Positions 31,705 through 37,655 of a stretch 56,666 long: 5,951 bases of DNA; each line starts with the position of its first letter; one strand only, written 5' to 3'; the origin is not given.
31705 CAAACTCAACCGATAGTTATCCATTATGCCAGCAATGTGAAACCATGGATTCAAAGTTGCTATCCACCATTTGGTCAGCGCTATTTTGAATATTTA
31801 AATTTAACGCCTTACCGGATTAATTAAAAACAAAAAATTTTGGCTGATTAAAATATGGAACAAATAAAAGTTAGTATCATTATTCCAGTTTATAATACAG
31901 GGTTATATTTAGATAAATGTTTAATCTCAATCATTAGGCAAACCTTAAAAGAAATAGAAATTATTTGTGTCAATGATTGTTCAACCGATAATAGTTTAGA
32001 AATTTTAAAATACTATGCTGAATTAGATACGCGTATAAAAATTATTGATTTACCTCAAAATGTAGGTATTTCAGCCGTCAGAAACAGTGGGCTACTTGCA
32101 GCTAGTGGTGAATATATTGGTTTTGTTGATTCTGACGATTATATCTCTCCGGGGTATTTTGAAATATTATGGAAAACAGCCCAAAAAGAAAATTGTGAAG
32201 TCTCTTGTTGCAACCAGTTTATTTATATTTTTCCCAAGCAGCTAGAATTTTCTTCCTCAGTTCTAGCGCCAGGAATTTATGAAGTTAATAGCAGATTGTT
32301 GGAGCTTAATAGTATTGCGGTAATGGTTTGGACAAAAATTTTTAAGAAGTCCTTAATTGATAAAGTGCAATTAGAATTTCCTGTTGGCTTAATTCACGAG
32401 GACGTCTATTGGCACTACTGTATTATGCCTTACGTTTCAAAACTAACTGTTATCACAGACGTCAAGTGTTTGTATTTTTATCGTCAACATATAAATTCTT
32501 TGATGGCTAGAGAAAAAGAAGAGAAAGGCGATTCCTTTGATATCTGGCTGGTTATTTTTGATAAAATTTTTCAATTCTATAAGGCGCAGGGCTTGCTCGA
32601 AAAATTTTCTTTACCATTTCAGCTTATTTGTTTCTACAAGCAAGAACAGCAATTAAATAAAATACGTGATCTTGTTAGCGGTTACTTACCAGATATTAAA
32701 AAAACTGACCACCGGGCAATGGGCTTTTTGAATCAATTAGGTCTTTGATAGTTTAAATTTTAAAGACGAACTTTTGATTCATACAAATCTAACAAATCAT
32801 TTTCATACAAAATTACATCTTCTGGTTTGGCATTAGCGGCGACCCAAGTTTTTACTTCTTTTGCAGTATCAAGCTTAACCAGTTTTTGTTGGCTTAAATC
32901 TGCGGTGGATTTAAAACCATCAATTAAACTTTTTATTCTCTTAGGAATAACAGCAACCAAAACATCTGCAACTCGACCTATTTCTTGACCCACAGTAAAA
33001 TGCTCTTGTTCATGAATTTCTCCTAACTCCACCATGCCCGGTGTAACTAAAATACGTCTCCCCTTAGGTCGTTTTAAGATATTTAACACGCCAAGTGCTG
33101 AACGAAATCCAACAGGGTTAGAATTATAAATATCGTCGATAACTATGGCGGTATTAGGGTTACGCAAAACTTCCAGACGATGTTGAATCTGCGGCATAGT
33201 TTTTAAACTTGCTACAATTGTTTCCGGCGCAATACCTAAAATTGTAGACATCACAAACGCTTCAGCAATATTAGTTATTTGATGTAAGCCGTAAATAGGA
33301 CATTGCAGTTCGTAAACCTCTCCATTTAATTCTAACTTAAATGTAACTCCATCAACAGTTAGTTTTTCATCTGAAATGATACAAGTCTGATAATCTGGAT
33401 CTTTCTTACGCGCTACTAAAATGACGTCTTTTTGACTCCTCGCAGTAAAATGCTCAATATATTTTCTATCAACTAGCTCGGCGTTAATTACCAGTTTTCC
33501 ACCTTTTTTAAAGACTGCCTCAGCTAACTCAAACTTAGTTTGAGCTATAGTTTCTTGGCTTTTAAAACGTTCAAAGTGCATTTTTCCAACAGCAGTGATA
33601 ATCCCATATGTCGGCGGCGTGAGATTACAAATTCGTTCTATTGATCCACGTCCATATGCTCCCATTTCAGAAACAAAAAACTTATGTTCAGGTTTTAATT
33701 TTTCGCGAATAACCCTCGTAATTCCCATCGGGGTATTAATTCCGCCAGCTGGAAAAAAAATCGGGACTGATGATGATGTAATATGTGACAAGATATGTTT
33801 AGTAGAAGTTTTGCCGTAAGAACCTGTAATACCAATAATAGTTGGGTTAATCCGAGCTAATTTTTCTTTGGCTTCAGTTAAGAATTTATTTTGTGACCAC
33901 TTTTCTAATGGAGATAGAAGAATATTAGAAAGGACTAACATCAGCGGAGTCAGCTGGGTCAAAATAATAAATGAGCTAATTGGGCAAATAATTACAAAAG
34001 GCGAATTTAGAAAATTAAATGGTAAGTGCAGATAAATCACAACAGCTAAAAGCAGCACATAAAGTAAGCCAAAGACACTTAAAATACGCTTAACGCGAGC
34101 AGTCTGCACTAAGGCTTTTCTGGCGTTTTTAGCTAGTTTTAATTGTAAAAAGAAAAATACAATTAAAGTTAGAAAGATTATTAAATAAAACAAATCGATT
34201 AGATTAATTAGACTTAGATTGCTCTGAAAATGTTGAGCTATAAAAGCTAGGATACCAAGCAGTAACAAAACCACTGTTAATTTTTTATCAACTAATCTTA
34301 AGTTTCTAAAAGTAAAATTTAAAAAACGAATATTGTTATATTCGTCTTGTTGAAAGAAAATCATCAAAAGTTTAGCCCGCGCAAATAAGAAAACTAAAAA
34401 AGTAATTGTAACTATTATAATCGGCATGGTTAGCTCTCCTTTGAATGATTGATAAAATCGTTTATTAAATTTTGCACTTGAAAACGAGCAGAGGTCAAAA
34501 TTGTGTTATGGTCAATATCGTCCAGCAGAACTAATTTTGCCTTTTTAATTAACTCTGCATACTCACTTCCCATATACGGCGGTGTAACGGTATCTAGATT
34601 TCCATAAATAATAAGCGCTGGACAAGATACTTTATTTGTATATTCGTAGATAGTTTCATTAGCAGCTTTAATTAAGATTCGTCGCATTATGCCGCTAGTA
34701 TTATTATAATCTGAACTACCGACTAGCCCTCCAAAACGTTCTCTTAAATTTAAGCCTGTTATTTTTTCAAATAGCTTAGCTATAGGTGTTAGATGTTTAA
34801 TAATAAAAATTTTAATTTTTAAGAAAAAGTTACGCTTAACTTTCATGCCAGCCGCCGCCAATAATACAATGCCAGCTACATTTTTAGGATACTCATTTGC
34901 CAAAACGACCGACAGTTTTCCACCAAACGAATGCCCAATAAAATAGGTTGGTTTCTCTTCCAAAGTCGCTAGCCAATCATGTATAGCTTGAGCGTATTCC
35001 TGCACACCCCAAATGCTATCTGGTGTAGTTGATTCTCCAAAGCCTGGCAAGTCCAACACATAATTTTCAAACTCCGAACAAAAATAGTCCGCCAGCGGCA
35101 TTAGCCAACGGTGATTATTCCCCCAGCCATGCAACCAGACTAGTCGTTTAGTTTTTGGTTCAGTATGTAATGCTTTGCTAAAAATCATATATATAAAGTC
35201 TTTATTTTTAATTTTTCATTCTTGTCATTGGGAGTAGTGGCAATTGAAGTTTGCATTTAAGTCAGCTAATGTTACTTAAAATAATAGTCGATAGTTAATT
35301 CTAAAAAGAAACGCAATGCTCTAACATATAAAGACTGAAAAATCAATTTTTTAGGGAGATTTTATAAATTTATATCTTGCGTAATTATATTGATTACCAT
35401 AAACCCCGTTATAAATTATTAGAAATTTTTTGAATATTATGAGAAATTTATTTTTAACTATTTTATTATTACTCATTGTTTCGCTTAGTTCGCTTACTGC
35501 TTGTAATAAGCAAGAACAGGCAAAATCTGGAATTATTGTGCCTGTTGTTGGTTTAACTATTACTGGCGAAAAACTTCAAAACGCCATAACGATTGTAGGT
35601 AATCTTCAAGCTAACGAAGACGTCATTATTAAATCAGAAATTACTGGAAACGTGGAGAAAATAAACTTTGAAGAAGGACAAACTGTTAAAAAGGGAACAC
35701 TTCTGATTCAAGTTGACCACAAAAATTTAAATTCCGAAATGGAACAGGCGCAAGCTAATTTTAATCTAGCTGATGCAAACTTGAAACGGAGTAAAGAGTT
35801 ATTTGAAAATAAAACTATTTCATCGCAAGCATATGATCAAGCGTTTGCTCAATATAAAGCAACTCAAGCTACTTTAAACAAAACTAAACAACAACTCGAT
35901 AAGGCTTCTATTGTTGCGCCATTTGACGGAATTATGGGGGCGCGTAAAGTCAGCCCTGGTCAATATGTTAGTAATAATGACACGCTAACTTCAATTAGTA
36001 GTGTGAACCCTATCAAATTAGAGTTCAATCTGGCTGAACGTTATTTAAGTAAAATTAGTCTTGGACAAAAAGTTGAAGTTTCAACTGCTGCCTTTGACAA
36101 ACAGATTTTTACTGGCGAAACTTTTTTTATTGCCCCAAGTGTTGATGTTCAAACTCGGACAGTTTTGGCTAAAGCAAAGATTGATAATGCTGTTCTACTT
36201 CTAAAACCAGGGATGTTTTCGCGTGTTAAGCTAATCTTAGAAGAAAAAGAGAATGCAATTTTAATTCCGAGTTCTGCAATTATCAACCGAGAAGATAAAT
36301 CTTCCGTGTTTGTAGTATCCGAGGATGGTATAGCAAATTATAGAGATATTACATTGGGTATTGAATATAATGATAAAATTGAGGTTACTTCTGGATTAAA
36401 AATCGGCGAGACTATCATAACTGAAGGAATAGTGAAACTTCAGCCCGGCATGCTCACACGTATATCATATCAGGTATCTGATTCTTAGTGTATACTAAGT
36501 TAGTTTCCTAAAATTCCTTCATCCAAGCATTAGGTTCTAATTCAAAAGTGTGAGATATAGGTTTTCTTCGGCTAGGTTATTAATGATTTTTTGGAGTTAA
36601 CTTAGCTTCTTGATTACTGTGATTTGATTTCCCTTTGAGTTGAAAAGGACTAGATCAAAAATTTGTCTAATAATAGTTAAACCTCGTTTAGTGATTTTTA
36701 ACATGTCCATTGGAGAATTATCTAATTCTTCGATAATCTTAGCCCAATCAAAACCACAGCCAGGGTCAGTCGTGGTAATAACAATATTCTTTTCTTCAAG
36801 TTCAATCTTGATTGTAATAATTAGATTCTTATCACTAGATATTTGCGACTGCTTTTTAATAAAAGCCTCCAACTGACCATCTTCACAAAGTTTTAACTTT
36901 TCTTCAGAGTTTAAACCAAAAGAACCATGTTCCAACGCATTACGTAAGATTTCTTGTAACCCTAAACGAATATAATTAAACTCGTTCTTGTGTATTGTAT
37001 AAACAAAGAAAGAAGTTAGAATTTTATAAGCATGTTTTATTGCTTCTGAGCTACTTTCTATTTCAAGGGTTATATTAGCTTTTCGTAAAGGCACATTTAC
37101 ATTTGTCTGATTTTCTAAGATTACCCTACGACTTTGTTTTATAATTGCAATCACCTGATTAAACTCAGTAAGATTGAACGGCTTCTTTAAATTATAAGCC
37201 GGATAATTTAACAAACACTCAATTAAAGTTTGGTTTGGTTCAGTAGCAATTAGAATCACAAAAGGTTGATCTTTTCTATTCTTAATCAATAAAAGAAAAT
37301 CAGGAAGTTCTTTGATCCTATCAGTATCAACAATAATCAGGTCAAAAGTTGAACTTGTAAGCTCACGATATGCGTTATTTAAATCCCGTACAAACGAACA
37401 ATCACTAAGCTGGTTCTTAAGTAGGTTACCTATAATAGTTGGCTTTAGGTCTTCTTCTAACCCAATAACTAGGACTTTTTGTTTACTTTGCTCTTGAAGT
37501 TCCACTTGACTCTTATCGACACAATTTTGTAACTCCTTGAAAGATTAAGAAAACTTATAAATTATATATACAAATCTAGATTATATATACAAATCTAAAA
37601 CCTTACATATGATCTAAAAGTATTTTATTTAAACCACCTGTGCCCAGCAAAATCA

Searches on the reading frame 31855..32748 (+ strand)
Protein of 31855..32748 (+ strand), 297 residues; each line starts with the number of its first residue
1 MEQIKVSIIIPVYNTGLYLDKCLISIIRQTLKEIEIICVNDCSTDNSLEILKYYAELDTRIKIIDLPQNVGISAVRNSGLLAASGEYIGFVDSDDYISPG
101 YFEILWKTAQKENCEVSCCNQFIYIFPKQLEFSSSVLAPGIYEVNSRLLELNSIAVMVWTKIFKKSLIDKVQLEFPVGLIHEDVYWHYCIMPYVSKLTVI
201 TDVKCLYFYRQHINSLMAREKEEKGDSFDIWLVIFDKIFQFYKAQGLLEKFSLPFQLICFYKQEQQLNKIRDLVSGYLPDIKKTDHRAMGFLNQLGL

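Call 51: search_protein_families(library=pfam, proteins=[window:31855-32748:+], max_evalue=0.00001)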
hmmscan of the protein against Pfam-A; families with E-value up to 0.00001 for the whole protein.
window:31855-32748:+ (297 aa): 3 families
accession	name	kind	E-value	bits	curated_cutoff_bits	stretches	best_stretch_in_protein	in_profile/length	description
PF00535.33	Glycos_transf_2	-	6.4e-37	127.5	23.3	1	7-154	1-150/168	Glycosyl transferase family 2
PF10111.15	Glyco_tranf_2_2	-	4.1e-12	46.6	27.3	1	7-115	1-112/276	Glycosyltransferase like family 2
PF13641.12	Glyco_tranf_2_3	-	2.8e-08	34.5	27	1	6-122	3-124/230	Glycosyltransferase like family 2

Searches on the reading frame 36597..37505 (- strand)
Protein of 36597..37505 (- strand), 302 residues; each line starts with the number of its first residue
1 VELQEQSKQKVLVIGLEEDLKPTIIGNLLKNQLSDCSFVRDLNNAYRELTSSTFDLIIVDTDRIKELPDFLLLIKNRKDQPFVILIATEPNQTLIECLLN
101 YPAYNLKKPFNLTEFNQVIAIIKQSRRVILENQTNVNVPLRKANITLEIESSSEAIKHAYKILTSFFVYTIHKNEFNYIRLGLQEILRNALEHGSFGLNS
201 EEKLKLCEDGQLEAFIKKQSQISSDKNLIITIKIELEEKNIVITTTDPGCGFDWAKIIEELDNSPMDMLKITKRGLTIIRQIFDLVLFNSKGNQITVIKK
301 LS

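Call 51: search_protein_families(library=pfam, proteins=[window:36597-37505:-], max_evalue=0.00001)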
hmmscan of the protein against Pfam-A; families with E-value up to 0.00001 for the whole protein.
window:36597-37505:- (302 aa): 1 family
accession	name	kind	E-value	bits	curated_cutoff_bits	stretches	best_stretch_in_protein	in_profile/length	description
PF13581.12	HATPase_c_2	-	5.9e-09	36.5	27.4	1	151-299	3-127/127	Histidine kinase-like ATPase domain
